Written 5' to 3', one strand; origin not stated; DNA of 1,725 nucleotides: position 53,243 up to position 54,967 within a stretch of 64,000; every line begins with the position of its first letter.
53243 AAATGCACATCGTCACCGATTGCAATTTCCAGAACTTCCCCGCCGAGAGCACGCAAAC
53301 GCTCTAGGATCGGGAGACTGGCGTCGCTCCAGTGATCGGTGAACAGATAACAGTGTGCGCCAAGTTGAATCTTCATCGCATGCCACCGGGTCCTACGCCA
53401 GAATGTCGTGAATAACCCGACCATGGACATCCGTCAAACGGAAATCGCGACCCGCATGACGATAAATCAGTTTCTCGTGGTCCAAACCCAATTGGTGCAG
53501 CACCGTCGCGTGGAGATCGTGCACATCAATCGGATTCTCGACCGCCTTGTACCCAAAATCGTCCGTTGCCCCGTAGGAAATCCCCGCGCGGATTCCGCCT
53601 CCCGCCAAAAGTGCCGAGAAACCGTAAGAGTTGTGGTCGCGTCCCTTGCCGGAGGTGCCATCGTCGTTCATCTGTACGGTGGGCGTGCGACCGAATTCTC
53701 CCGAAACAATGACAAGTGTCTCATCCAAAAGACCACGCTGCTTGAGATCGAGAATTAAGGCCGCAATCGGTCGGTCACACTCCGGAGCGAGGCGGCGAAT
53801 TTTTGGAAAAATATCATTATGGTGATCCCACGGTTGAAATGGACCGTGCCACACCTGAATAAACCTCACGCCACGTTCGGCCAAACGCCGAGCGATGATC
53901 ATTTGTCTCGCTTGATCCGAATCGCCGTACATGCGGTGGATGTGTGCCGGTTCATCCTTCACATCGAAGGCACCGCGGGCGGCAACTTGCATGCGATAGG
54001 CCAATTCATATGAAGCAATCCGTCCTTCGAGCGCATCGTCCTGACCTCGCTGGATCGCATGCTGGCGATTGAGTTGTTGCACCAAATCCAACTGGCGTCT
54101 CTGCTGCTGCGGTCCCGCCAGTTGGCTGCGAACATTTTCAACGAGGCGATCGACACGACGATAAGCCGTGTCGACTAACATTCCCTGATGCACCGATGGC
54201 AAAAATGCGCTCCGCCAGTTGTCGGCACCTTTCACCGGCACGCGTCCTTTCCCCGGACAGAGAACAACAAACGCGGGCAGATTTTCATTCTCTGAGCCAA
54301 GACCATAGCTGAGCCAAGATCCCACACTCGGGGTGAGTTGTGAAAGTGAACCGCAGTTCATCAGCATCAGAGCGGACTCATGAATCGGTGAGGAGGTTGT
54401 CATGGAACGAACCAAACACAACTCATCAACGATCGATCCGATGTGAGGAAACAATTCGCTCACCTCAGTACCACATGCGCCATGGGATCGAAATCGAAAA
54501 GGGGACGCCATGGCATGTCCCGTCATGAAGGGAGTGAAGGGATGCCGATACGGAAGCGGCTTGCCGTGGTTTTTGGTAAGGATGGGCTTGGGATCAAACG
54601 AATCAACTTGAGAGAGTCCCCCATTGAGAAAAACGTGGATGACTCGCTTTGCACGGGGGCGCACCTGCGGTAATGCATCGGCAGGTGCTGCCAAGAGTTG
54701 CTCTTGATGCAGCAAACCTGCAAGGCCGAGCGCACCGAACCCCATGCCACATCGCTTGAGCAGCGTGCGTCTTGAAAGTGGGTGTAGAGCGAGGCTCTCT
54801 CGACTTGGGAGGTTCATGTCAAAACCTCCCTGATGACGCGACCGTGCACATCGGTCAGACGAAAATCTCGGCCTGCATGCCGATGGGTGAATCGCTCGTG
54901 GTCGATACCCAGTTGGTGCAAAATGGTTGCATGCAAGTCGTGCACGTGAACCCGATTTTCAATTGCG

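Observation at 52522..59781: Four-gene operon: PSCyt/DUF1549/DUF1553, DUF1501, DUF1501, xylose-isomerase-like TIM barrel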

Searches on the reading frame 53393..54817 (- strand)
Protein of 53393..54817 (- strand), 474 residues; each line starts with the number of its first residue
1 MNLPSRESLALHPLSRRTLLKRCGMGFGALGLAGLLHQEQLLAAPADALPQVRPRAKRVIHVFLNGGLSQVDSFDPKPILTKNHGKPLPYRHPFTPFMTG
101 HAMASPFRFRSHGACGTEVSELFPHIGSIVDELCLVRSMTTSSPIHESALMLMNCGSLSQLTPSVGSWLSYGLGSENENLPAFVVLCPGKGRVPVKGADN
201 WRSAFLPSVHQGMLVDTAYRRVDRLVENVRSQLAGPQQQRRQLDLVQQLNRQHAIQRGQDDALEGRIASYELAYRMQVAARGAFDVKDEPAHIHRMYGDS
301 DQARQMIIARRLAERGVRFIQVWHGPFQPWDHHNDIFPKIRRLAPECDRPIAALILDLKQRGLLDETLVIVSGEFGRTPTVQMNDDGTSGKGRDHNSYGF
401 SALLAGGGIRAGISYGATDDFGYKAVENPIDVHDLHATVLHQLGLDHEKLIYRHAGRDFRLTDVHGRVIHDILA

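Call 8: search_protein_families(library=pfam, proteins=[window:53393-54817:-])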
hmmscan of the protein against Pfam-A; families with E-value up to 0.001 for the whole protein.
window:53393-54817:- (474 aa): 1 family
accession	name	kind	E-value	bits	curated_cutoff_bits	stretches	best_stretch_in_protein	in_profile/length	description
PF07394.17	DUF1501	-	7.3e-146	486.7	27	1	56-473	1-390/390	Protein of unknown function (DUF1501)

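Call 21: search_protein_families(library=ncbifam, proteins=[window:53393-54817:-], max_evalue=0.001)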
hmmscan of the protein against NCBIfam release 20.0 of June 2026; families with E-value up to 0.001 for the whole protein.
window:53393-54817:- (474 aa): 0 families

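Call 28: search_solved_structures(query=window:53393-54817:-, max_evalue=10, show_alignments=3)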
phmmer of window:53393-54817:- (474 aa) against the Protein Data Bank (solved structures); distinct sequences matched with E-value up to 10: 0.

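Call 30: find_homologous_proteins(query=window:53393-54817:-, max_evalue=1e-20)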
Query window:53393-54817:- (474 aa): 8000 proteins with E <= 1e-20 among 8000 candidates; the best 120 are listed.
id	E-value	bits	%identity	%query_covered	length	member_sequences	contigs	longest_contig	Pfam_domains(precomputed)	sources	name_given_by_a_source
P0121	7.4e-292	986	89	100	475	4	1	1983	PF07394.18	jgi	-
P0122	3.2e-278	941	87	97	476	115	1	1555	PF07394.18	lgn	-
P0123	9.4e-276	933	85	100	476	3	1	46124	PF07394.18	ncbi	-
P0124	4.6e-259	878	81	97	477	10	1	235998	PF07394.18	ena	-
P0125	2.0e-258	876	81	97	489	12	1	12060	PF07394.18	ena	-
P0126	2.7e-242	823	83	88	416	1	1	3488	PF07394.18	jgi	jgi:hypothetical protein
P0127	8.1e-197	673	65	91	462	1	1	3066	PF07394.18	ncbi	ncbi:MAG: DUF1501 domain-containing protein [Planctomycetales bacterium]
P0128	3.8e-192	657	63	97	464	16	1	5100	PF07394.18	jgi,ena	-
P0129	2.3e-188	645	60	98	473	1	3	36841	PF07394.18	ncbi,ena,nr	ncbi:MAG: DUF1501 domain-containing protein [Pirellulales bacterium]|nr:DUF1501 domain-containing pr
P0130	2.4e-188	645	60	97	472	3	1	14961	PF07394.18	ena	-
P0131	4.9e-183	627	58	97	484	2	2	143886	PF07394.18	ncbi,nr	ncbi:MAG: DUF1501 domain-containing protein [Planctomycetota bacterium]|nr:MAG: DUF1501 domain-conta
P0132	1.0e-182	626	61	91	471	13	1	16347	PF07394.18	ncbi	-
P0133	3.1e-181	621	59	97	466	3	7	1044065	PF07394.18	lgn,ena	-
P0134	1.1e-180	620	61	90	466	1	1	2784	PF07394.18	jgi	-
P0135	1.5e-180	619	61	90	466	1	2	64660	PF07394.18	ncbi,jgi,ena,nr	ncbi:MAG: DUF1501 domain-containing protein [Pirellulales bacterium]|nr:DUF1501 domain-containing pr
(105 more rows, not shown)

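Call 38: predict_structure(alignment_id=A2)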
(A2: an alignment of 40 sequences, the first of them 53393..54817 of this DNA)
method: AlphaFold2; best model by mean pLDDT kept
length: 474 residues; sequences in the alignment: 40
mean_pLDDT: 76.8   pTM: 0.80
mean pLDDT of the five models: 76.8, 75.7, 74.9, 71.7, 67.6
residues with pLDDT >= 90: 133; 70-90: 211; 50-70: 71; < 50: 59
segments of 3 or more residues with pLDDT < 50: 1-49, 155-161
pLDDT, mean of each block of 10 residues (from residue 1): 33 42 39 35 35 85 82 91 86 72 92 95 96 93 62 47 71 76 79 56 66 80 69 73 83 80 75 80 88 94 93 92 72 76 88 97 96 82 82 81 94 93 89 87 83 67 74 94
secondary structure, 60 per line:
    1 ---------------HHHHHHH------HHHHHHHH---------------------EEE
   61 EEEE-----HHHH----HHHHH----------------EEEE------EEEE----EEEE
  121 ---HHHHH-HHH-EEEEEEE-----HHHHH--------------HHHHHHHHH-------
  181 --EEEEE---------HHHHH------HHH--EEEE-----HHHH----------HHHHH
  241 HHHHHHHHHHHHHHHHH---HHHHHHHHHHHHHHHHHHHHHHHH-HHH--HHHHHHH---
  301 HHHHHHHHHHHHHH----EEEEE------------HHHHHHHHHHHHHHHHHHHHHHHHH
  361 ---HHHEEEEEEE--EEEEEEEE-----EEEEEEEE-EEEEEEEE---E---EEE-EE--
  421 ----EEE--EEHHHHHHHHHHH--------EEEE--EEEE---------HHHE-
elements in order: H16-22 H29-36 E58-64 H70-73 H78-82 E99-102 E109-112 E117-120 H124-128 E134-140 H146-150 H165-173 E183-187 H197-201 E213-216 H222-225 H236-257 H261-284 H291-297 H301-314 E319-323 H336-360 E367-373 E376-383 E389-396 E398-405 E413-415 E425-427 H432-442 E451-454 E457-460

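Call 41: fold_search(model_id=the predicted structure, library=pdb)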
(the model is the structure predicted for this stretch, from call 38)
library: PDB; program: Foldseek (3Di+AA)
matches with E <= 10: 552; with E <= 0.001: 82
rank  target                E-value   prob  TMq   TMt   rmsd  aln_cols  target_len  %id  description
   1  1p49                  1.5e-06  1.00  0.37  0.33  19.1       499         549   11  Structure of Human Placental Estrone/DHEA Sulfatase (released 2003-08-12)
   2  4miv_B                5.7e-06  1.00  0.35  0.35   8.8       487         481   10  Crystal Structure of Sulfamidase, Crystal Form L (released 2014-05-14)
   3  4miv_G                6.0e-06  1.00  0.35  0.35   8.3       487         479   10  Crystal Structure of Sulfamidase, Crystal Form L (released 2014-05-14)
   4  4miv_C                8.5e-06  1.00  0.35  0.35   8.8       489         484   10  Crystal Structure of Sulfamidase, Crystal Form L (released 2014-05-14)
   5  4miv_F                9.5e-06  1.00  0.35  0.35   8.4       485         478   10  Crystal Structure of Sulfamidase, Crystal Form L (released 2014-05-14)
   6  4mhx_A                1.3e-05  1.00  0.35  0.34   8.8       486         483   10  Crystal Structure of Sulfamidase (released 2014-05-14)
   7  2w5q                  1.6e-05  1.00  0.33  0.36   9.9       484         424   10  Structure-based mechanism of lipoteichoic acid synthesis by Staphylococcus aureus LtaS. (released 2009-02-03)
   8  4miv_D                1.7e-05  1.00  0.32  0.32   8.9       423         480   11  Crystal Structure of Sulfamidase, Crystal Form L (released 2014-05-14)
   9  2w5r                  1.9e-05  1.00  0.34  0.37  10.4       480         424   10  Structure-based mechanism of lipoteichoic acid synthesis by Staphylococcus aureus LtaS. (released 2009-02-03)
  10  6b0j_B                1.9e-05  1.00  0.34  0.35  14.0       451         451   12  Crystal structure of Ps i-CgsB in complex with k-i-k-neocarrahexaose (released 2018-03-14)
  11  8di0_B                2.0e-05  1.00  0.32  0.35  11.9       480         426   12  Bfo2290: Tannerella forsythia chondroitin sulfate A sulfatase (released 2022-08-17)
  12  6b0j_A                2.1e-05  1.00  0.34  0.35  14.1       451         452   12  Crystal structure of Ps i-CgsB in complex with k-i-k-neocarrahexaose (released 2018-03-14)
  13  6fny_C                2.2e-05  1.00  0.31  0.29  17.1       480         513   12  CRYSTAL STRUCTURE OF A CHOLINE SULFATASE FROM SINORHIZOBIUM MELLILOTI (released 2018-02-28)
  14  8eg3                  2.4e-05  1.00  0.35  0.31  18.8       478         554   11  Structure of human placental steroid (estrone/DHEA) sulfatase at 2.0 angstrom resolution (released 2022-12-07)
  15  4mhx_B                2.6e-05  1.00  0.31  0.31   8.9       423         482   11  Crystal Structure of Sulfamidase (released 2014-05-14)
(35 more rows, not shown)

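Call 55: find_related_loci(query=A2, collection=metagenome_contigs, flank=9000)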
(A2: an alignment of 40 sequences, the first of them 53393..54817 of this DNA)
Query A2 (474 aa) in metagenome_contigs; peptide patterns used: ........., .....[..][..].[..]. (x = any residue, [..] = any of these).
600 stretches matched a pattern (row limit reached: there are more); 597 encode a relative of the query (tblastn E <= 1e-3); the best 80 are kept; 80 distinct loci.
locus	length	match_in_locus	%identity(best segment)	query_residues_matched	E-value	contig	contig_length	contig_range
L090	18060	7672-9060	78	14-474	0e+0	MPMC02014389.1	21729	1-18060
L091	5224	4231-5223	96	1-331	0e+0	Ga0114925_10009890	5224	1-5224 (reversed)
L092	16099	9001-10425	58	1-474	0e+0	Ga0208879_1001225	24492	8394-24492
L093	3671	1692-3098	56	14-474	0e+0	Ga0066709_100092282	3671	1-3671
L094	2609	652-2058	56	14-474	0e+0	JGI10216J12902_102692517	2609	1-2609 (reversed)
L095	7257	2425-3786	58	14-474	1e-180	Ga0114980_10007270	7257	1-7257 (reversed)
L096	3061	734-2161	57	14-474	0e+0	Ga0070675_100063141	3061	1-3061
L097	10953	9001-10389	57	15-474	5e-179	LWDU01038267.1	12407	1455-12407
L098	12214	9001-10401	56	14-473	1e-178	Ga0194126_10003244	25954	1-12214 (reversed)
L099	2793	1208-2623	56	14-474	0e+0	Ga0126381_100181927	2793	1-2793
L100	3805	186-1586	56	14-474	0e+0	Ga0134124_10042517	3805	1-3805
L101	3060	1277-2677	57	14-474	0e+0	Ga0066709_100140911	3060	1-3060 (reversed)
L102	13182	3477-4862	57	15-474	2e-177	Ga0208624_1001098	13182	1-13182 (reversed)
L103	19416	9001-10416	55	14-474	4e-177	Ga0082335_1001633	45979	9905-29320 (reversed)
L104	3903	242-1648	56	14-474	0e+0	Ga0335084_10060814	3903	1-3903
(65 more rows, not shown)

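Call 73: search_solved_structures(query=A2, max_evalue=10, show_alignments=5)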
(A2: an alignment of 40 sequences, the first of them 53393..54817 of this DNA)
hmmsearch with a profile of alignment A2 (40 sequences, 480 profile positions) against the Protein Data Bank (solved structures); distinct sequences matched with E-value up to 10: 16.
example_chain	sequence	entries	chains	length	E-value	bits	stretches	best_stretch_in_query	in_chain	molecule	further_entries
2w8d_A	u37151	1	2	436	0.041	15.5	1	337-424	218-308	PROCESSED GLYCEROL PHOSPHATE LIPOTEICHOIC ACID SYNTHASE 2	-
9bes_B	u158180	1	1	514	0.092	14.3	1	348-381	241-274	S1_8A Sulfatase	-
9bb9_A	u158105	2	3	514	0.092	14.3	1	348-381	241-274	S1_8A sulfatase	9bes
4upk_A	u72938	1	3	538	0.34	12.4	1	340-380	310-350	PHOSPHONATE MONOESTER HYDROLASE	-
4uoo_A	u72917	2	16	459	0.48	11.9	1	344-454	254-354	LIPOTEICHOIC ACID SYNTHASE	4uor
9fvt_A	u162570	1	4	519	0.54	11.8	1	337-379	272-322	Sulfatase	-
9bba_A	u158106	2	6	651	0.57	11.7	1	346-379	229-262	S1_8C sulfatase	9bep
7p24_AAA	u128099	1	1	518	0.68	11.4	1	339-379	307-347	Mucin-desulfating sulfatase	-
2w5r_A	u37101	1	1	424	0.69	11.4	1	345-380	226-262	PROCESSED GLYCEROL PHOSPHATE LIPOTEICHOIC ACID SYNTHASE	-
2w5q_A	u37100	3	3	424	0.7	11.4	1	345-380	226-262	PROCESSED GLYCEROL PHOSPHATE LIPOTEICHOIC ACID SYNTHASE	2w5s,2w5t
7ebp_A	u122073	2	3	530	0.84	11.1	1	349-379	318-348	Sulfatase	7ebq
9s8y_A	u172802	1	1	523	0.98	10.9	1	349-379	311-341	Sulfatase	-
4mhx_A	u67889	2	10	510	1.1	10.8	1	347-379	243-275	N-sulphoglucosamine sulphohydrolase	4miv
7ozc_AAA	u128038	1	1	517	1.8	10.1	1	349-379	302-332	Arylsulfatase A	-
7all_AAA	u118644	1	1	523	1.9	10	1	348-381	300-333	Arylsulfatase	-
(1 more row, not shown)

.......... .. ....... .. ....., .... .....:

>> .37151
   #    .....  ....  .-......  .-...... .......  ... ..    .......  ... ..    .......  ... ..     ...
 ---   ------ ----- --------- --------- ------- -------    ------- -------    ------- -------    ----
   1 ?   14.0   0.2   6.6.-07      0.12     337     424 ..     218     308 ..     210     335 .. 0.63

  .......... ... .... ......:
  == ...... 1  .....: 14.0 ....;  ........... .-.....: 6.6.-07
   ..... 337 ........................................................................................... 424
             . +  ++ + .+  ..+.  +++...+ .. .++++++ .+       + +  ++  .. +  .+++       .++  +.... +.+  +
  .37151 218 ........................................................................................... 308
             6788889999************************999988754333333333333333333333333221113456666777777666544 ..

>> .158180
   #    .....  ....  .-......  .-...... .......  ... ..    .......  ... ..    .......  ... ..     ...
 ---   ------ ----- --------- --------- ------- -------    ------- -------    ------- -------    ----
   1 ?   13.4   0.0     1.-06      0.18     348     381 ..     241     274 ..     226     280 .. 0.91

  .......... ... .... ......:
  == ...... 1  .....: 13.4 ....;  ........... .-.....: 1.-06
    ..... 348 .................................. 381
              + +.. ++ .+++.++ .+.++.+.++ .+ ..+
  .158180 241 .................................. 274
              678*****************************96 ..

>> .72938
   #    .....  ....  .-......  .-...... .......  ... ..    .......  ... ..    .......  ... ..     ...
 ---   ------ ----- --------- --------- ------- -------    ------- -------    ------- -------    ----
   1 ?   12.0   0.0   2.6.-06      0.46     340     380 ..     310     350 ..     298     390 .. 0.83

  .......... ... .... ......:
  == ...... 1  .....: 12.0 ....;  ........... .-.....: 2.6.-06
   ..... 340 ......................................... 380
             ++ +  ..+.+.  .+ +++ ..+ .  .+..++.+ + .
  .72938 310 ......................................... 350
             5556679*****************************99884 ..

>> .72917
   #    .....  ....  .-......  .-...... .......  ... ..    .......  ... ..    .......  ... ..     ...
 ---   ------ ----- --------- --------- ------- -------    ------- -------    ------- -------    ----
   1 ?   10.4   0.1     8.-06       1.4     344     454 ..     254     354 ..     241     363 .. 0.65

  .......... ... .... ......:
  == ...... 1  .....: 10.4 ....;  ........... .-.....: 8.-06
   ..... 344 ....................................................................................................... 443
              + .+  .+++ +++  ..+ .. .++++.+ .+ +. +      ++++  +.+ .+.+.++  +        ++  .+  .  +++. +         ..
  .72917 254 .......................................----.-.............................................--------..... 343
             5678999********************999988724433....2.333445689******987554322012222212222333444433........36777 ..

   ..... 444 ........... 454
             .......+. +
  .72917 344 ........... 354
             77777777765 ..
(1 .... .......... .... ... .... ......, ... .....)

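Call 76: search_protein_families(library=pfam, alignment_id=A4, max_evalue=0.00001)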
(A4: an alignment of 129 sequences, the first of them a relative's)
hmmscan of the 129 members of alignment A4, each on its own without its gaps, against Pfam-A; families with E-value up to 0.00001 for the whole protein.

A. member 1, L092:2928-3635:- (236 aa): 0 families

B. families by the number of members that match (of 129 scanned): 171 families (the first 25 are shown)
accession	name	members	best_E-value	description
PF07963.17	N_methyl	4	1.5e-08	Prokaryotic N-terminal methylation motif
PF07690.21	MFS_1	3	5.6e-48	Major Facilitator Superfamily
PF00072.30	Response_reg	3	1.9e-44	Response regulator receiver domain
PF02518.31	HATPase_c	3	4.6e-19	Histidine kinase-, DNA gyrase B-, and HSP90-like ATPase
PF14559.12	TPR_19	3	5.2e-15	Tetratricopeptide repeat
PF13442.11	Cytochrome_CBB3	3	3.5e-11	Cytochrome C oxidase, cbb3-type, subunit III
PF07586.16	HXXSHH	2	1.7e-82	Protein of unknown function (DUF1552)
PF13378.12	MR_MLE_C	2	1.6e-64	Enolase C-terminal domain-like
PF00795.27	CN_hydrolase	2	7.8e-62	Carbon-nitrogen hydrolase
PF02581.23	TMP-TENI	2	2.6e-60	Thiamine monophosphate synthase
PF01556.23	DnaJ_C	2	1.1e-52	DnaJ C terminal domain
PF04452.19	Methyltrans_RNA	2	7.9e-48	RNA methyltransferase domain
PF07596.16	SBP_bac_10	2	3e-44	Protein of unknown function (DUF1559)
PF12832.13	MFS_1_like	2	9.1e-36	MFS_1 like family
PF00226.36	DnaJ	2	1.4e-30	DnaJ domain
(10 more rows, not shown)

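Call 81: search_protein_families(library=pfam, proteins=[L090:10385-11623:+, L090:15801-17333:+], max_evalue=1)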
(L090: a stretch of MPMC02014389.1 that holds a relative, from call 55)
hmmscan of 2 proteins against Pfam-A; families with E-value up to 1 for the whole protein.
L090:10385-11623:+ (412 aa): 1 family
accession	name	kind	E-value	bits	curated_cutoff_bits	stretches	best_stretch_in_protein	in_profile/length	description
PF11563.14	Protoglobin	-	6.1e-36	124.2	25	1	231-409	2-156/158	Protoglobin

L090:15801-17333:+ (510 aa): 3 families
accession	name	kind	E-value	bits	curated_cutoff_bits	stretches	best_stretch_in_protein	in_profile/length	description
PF00152.25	tRNA-synt_2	-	5.4e-87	292.2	25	1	172-503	2-306/308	tRNA synthetases class II (D, K and N)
PF01336.31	tRNA_anti-codon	-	1.1e-12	48.2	27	1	78-153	1-73/75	OB-fold nucleic acid binding domain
PF01409.25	tRNA-synt_2d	-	0.00019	21.4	19.8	1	476-498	213-235/246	tRNA synthetases class II core domain (F)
